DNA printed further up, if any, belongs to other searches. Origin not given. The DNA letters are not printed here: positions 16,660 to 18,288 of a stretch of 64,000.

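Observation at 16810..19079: RNase HIII translationally coupled to a surface lipoprotein carrying a ComEC-type MBL nuclease domain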

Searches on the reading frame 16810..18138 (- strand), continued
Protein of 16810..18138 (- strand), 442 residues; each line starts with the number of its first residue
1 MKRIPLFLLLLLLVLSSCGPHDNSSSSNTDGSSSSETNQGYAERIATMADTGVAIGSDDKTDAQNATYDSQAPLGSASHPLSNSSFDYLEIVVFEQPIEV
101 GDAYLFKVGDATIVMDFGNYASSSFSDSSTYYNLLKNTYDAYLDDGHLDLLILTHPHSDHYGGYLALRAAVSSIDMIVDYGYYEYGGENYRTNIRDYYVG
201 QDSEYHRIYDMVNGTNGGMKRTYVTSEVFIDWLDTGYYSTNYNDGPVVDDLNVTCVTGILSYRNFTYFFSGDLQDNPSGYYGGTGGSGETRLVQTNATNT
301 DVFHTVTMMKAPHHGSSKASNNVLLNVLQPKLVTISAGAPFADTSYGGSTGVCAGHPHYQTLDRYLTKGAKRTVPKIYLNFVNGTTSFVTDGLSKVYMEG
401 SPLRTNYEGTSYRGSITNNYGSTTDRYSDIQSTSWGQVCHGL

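Call 46: list_cluster_members(proteins=[P0053, P0054, P0055, P0056, P0057, P0059, P0061, P0058, P0062, P0066])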
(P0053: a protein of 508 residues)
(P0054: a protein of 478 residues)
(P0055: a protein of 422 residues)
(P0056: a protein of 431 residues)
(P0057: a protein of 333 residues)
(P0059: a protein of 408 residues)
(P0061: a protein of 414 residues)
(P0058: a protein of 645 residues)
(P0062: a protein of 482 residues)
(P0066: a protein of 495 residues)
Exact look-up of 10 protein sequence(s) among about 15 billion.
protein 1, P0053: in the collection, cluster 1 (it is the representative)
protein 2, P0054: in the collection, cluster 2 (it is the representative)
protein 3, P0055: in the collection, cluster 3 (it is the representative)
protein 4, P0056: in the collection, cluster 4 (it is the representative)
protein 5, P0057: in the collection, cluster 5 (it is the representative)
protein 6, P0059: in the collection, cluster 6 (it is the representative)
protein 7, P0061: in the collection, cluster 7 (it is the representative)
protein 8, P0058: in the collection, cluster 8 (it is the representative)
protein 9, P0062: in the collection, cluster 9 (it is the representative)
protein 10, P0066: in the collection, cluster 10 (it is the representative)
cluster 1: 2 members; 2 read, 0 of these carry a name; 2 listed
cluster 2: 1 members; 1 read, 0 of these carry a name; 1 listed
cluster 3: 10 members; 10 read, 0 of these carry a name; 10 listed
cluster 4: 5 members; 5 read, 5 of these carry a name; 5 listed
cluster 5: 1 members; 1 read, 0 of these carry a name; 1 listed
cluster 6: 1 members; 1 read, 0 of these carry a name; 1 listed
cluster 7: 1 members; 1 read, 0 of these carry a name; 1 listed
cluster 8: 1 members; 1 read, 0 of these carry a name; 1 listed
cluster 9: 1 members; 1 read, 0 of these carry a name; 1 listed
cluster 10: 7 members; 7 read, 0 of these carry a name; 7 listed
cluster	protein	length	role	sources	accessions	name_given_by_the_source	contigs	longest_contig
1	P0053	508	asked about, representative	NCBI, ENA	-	-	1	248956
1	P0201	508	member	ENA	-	-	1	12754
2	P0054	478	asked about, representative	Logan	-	-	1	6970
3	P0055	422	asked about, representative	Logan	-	-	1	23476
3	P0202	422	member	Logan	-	-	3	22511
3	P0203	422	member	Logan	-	-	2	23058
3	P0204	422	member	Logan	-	-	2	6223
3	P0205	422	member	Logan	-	-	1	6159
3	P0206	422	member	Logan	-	-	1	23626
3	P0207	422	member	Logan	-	-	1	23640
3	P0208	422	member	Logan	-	-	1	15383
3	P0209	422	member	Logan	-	-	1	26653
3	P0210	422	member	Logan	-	-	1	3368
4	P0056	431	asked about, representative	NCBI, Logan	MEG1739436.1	MAG: MBL fold metallo-hydrolase [Bacilli bacterium]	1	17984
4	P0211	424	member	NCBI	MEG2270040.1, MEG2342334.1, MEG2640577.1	MAG: MBL fold metallo-hydrolase [Bacilli bacterium]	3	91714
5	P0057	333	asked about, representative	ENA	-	-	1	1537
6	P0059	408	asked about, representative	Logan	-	-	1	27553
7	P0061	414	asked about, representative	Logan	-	-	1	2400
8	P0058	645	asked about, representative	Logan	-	-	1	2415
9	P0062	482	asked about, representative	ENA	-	-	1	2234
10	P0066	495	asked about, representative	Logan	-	-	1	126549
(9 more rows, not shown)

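Call 49: find_encoding_contigs(protein=P0053, flank=5000, max_places=2)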
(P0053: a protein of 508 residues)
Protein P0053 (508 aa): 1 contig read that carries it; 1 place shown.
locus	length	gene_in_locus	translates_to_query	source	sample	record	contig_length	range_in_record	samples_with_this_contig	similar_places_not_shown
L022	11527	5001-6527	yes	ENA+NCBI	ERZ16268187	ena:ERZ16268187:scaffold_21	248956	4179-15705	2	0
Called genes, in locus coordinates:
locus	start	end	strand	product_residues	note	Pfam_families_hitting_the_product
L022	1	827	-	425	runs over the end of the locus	PF05697:Trigger_N, PF00254:FKBP_C, PF05698:Trigger_C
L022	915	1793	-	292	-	-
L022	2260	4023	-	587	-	PF01541:GIY-YIG, PF27096:UvrC_M, PF22920:UvrC_RNaseH, PF08459:UvrC_RNaseH_dom, PF14520:HHH_5 (weak)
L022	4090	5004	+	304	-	PF01351:RNase_HII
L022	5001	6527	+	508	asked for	PF00753:Lactamase_B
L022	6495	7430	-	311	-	PF01479:S4 (weak), PF00849:PseudoU_synth_2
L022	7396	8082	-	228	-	PF01252:Peptidase_A8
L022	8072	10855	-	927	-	PF00133:tRNA-synt_1, PF09334:tRNA-synt_1g, PF13603:tRNA-synt_1_2 (weak), PF01921:tRNA-synt_1f (weak), PF09334:tRNA-synt_1g (weak), PF08264:Anticodon_1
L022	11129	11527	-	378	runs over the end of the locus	PF00091:Tubulin, PF12327:FtsZ_C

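Call 50: find_encoding_contigs(protein=P0023, flank=5000, max_places=2)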
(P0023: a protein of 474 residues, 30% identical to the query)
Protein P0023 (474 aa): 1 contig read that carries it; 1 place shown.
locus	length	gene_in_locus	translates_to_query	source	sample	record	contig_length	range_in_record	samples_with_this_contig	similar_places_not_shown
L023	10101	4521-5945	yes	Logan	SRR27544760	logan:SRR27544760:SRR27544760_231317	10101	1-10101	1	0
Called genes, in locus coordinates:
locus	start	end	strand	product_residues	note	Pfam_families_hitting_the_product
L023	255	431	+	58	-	PF00301:Rubredoxin, PF21349:RUBY_RBDX (faint)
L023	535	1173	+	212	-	PF00702:Hydrolase, PF13419:HAD_2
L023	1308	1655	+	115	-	-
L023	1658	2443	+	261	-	PF01656:CbiA (weak), PF02374:ArsA_ATPase, PF13614:AAA_31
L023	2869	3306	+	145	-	PF05198:IF3_N, PF00707:IF3_C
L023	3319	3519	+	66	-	PF01632:Ribosomal_L35p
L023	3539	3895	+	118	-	PF00453:Ribosomal_L20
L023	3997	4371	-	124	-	PF01880:Desulfoferrodox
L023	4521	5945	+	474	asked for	PF00753:Lactamase_B (faint)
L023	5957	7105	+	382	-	-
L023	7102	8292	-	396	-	PF22025:ThiI_fer, PF02926:THUMP, PF02568:ThiI, PF06508:QueC (faint)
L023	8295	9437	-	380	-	PF00266:Aminotran_5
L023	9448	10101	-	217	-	?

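Call 51: predict_structure(alignment_id=A2)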
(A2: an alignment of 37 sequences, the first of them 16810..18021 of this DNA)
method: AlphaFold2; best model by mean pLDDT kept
length: 403 residues; sequences in the alignment: 37
mean_pLDDT: 93.9   pTM: 0.93
mean pLDDT of the five models: 93.9, 93.9, 92.9, 91.6, 85.4
residues with pLDDT >= 90: 347; 70-90: 49; 50-70: 7; < 50: 0
segments of 3 or more residues with pLDDT < 50: none
pLDDT, mean of each block of 10 residues (from residue 1): 95 96 96 97 93 96 96 96 96 98 95 93 94 96 71 87 95 94 98 93 74 92 98 93 86 96 97 96 96 97 93 94 91 95 97 98 97 97 96 96 92
secondary structure, 60 per line:
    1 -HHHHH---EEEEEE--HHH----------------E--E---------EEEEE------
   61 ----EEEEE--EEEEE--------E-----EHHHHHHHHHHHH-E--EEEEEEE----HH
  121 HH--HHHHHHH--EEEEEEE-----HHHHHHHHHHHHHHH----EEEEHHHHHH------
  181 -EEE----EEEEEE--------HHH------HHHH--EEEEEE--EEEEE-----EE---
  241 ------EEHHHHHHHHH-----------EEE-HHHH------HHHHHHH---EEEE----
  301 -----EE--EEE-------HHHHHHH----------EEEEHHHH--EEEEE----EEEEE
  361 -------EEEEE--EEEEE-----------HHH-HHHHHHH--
elements in order: H2-6 E10-15 E50-54 E65-69 E72-76 H92-103 E108-114 H119-122 H125-131 E134-140 H146-160 E165-168 H169-174 E182-184 E189-194 H212-215 E218-223 E226-230 H249-257 E269-271 H273-276 H283-289 E293-296 E310-312 H320-326 E337-340 H341-344 E347-351 E356-360 E368-372 E375-379 H395-401
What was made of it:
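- On Metallo-beta-lactamase superfamily (Pfam PF00753): The model has pLDDT 93.9 (call 51).
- Model 2 has pLDDT 93.9 (call 51).
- Tried and rejected: A deeper alignment with stand-alone ComEC-like proteins gave pLDDT 93.9 (call 51).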

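Call 53: find_encoding_contigs(protein=P0054, flank=5000, max_places=2)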
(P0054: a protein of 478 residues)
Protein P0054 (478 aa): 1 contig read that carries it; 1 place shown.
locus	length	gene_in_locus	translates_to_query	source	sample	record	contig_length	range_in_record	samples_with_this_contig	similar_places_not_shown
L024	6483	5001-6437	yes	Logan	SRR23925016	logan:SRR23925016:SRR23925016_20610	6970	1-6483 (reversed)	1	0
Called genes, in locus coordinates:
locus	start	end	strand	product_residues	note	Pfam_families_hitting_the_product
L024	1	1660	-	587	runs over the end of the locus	PF01541:GIY-YIG, PF27096:UvrC_M, PF02151:UVR (faint), PF22920:UvrC_RNaseH, PF08459:UvrC_RNaseH_dom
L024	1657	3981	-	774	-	PF00488:MutS_V, PF01713:Smr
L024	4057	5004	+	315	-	PF11858:DUF3378, PF01351:RNase_HII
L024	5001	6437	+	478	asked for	PF00753:Lactamase_B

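Call 54: find_encoding_contigs(protein=P0055, flank=5000, max_places=2)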
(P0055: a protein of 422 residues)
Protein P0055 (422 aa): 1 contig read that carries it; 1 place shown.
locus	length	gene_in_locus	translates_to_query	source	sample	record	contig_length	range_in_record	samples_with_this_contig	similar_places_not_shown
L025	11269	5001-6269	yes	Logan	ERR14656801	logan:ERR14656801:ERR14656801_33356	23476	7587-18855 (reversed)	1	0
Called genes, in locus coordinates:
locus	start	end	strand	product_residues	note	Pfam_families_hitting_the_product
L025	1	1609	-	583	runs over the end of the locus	PF01541:GIY-YIG, PF27096:UvrC_M, PF02151:UVR (weak), PF22920:UvrC_RNaseH, PF08459:UvrC_RNaseH_dom, PF14520:HHH_5 (weak)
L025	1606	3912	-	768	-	PF00488:MutS_V, PF01713:Smr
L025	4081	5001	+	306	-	PF01351:RNase_HII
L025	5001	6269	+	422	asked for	PF00753:Lactamase_B (weak)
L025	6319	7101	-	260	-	PF02674:Colicin_V (weak)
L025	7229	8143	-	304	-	PF01479:S4, PF00849:PseudoU_synth_2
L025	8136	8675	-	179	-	PF01252:Peptidase_A8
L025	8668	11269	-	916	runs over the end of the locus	PF00133:tRNA-synt_1, PF09334:tRNA-synt_1g, PF01406:tRNA-synt_1e (weak), PF01921:tRNA-synt_1f (weak), PF08264:Anticodon_1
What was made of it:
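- The surrounding block is conserved as well: uvrC, mutS2, rluD, lspA and ileS (calls 49, 53, 54). The lineage simply rearranges little (calls 49, 54).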

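Call 56: fold_search(model_id=the predicted structure, library=pdb)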
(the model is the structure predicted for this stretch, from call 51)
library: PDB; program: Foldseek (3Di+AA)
matches with E <= 10: 700; with E <= 0.001: 187
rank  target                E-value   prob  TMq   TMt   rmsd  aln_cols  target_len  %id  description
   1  9ic4                  8.7e-16  1.00  0.54  0.79   4.2       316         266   19  Crystal structure of beta-lactamase-like domain of ComEC from Moorella glycerini (released 2025-10-01)
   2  2bib                  1.8e-12  1.00  0.55  0.42   9.0       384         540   14  Crystal structure of the complete modular teichioic acid phosphorylcholine esterase Pce (CbpE) from Streptococcus pneumo (released 2005-05-09)
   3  1wra_B                1.4e-11  1.00  0.51  0.65   5.3       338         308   14  Crystal Structure of Phosphorylcholine Esterase Domain of the Virulence Factor Choline Binding Protein E from Streptoc (released 2005-05-31)
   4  1wra_A                1.1e-10  1.00  0.51  0.65   5.5       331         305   15  Crystal Structure of Phosphorylcholine Esterase Domain of the Virulence Factor Choline Binding Protein E from Streptoc (released 2005-05-31)
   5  8t1r                  3.6e-08  1.00  0.29  0.28   9.9       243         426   14  Crystal structure of human CPSF73 catalytic segment in complex with compound 2 (released 2023-11-08)
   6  4xwt_A                4.0e-08  1.00  0.33  0.25   6.3       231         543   16  Crystal structure of RNase J complexed with UMP (released 2015-12-16)
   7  4xww_A                4.8e-08  1.00  0.34  0.27   7.2       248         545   14  Crystal structure of RNase J complexed with RNA (released 2015-12-16)
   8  3zq4_D                5.2e-08  1.00  0.34  0.26   5.9       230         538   12  Unusual, dual endo- and exo-nuclease activity in the degradosome explained by crystal structure analysis of RNase J1 (released 2011-09-14)
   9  8t1q                  9.0e-08  1.00  0.30  0.28  10.5       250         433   15  Crystal structure of human CPSF73 catalytic segment in complex with compound 1 (released 2023-11-08)
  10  3zq4_E                1.2e-07  1.00  0.32  0.25   6.2       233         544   12  Unusual, dual endo- and exo-nuclease activity in the degradosome explained by crystal structure analysis of RNase J1 (released 2011-09-14)
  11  3zq4_C                1.4e-07  1.00  0.34  0.26   5.9       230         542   12  Unusual, dual endo- and exo-nuclease activity in the degradosome explained by crystal structure analysis of RNase J1 (released 2011-09-14)
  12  6m8q_B                1.9e-07  1.00  0.26  0.24  12.0       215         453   16  Cleavage and Polyadenylation Specificity Factor Subunit 3 (CPSF3) in complex with NVP-LTM531 (released 2019-11-27)
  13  8uib_K                2.3e-07  1.00  0.28  0.27  11.2       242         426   11  Structure of the human INTS9-INTS11-BRAT1 complex (released 2024-08-21)
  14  7dck_B                2.4e-07  1.00  0.37  0.57   5.5       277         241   13  Crystal structure of phosphodiesterase tw9814 (released 2021-10-27)
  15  7dck_A                2.4e-07  1.00  0.40  0.61   6.3       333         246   12  Crystal structure of phosphodiesterase tw9814 (released 2021-10-27)
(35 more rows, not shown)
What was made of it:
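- Foldseek gives 9ic4 8.7e-16, then Pce, then CPSF73 and RNase J (call 56).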

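Call 59: find_related_loci(query=A4, collection=metagenome_contigs, flank=5000)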
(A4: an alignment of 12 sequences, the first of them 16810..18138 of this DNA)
Query A4 (442 aa) in metagenome_contigs; peptide patterns used: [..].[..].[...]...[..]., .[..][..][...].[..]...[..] (x = any residue, [..] = any of these).
600 stretches matched a pattern (row limit reached: there are more); 137 encode a relative of the query (tblastn E <= 1e-3); the best 80 are kept; 80 distinct loci.
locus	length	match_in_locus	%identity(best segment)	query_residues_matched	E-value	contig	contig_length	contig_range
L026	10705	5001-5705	27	101-392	7e-17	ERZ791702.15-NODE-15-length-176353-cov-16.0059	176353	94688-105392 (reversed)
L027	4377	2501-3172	25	102-371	4e-15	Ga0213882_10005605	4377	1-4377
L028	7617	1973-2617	29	109-342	5e-14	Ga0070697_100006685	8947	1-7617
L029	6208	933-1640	24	101-392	7e-14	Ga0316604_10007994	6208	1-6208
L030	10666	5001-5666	26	101-373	9e-14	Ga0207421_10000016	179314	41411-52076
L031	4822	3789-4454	27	97-365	1e-13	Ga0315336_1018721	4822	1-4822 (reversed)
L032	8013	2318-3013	28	92-344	2e-13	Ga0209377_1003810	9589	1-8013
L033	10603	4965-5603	25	101-371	2e-13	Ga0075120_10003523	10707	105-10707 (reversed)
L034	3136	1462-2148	27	101-388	2e-13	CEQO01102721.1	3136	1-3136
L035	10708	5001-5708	24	101-392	8e-13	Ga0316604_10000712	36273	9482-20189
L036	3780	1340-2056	27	109-388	1e-12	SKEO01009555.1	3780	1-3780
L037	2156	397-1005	27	148-392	1e-12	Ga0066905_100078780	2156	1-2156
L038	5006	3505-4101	29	147-392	3e-12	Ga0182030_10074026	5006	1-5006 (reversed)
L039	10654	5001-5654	26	101-371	3e-12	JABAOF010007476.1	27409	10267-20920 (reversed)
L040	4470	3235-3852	26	139-393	3e-12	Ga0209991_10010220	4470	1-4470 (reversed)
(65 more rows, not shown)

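Call 60: find_encoding_contigs(protein=P0056, flank=5000, max_places=2)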
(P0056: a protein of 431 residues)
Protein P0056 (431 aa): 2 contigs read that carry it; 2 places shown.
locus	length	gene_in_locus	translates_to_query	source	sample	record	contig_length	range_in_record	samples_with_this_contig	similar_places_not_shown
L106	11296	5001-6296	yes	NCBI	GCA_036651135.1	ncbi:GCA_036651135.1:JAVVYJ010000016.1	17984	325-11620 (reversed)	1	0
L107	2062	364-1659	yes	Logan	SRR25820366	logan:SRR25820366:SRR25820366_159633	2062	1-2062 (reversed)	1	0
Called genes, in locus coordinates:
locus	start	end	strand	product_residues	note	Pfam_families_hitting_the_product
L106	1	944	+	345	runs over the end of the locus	PF10974:DUF2804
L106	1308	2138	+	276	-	PF01553:Acyltransferase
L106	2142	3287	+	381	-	PF13439:Glyco_transf_4, PF00534:Glycos_transf_1, PF13692:Glyco_trans_1_4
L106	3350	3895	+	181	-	PF00210:Ferritin (weak), PF02915:Rubrerythrin, PF21349:RUBY_RBDX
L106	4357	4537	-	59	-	-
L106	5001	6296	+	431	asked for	PF00753:Lactamase_B (weak)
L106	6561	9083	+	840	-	PF20578:aBig_2 (faint), PF00932:LTD (weak)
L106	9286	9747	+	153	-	-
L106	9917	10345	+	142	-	-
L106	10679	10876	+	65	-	-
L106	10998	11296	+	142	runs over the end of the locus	-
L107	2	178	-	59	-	?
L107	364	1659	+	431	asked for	PF00753:Lactamase_B (weak)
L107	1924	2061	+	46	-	?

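Call 61: find_encoding_contigs(protein=P0066, flank=5000, max_places=2)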
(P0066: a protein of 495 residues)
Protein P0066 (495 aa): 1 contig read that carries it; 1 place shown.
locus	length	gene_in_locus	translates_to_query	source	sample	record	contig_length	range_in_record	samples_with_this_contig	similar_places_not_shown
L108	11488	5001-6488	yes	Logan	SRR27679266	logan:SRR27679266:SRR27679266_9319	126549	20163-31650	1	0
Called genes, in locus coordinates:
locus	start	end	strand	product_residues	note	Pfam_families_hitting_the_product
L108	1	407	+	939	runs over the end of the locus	PF00005:ABC_tran, PF13304:AAA_21 (faint), PF02687:FtsX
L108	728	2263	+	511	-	PF00860:Xan_ur_permease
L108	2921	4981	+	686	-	PF02368:Big_2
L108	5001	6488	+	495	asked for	PF02368:Big_2 (weak)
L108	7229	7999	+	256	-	-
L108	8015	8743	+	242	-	-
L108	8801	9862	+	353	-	-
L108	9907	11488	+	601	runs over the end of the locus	PF13858:DUF4199 (weak)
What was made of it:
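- Other relatives sit next to an LTD-domain protein or near a nucleobase permease (calls 60, 61).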
